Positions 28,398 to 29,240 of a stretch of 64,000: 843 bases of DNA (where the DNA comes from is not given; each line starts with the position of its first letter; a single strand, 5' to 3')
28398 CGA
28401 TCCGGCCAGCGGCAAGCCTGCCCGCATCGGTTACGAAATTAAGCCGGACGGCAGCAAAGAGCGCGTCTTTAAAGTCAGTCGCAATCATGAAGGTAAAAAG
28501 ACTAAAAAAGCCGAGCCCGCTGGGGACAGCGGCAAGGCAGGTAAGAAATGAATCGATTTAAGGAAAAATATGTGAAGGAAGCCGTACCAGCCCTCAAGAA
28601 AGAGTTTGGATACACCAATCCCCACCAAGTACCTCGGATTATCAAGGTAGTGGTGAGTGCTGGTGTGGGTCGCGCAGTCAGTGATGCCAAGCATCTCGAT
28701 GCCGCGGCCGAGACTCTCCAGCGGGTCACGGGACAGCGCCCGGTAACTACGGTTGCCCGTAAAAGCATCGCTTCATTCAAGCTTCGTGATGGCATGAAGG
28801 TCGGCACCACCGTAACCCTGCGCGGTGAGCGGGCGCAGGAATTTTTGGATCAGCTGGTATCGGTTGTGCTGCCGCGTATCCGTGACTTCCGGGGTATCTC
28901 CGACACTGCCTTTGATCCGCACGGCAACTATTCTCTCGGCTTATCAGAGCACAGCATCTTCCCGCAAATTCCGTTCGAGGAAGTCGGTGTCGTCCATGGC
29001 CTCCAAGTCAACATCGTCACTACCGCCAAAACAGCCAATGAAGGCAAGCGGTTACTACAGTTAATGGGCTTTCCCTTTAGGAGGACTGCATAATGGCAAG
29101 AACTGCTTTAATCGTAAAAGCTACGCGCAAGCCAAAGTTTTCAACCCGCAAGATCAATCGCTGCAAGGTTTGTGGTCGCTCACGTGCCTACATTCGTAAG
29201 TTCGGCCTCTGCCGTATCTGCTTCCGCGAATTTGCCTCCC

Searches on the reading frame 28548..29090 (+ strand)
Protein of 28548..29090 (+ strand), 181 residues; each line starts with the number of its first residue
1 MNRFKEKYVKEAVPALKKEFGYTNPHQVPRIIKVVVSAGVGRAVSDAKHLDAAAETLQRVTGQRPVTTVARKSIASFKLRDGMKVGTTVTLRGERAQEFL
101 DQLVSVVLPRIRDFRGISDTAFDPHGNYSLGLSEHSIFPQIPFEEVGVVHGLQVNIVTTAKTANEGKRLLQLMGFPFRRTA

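Call 76: search_protein_families(library=pfam, proteins=[window:28548-29090:+], max_evalue=0.00001)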
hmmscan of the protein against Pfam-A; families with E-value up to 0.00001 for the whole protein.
window:28548-29090:+ (181 aa): 2 families
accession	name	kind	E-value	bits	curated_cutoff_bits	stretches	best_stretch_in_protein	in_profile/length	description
PF00673.26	Ribosomal_L5_C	-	1.8e-33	114.9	27.8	1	84-177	1-94/94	ribosomal L5P family C-terminus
PF00281.24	Ribosomal_L5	-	9e-23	80.8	34.9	1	24-80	1-57/57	Ribosomal protein L5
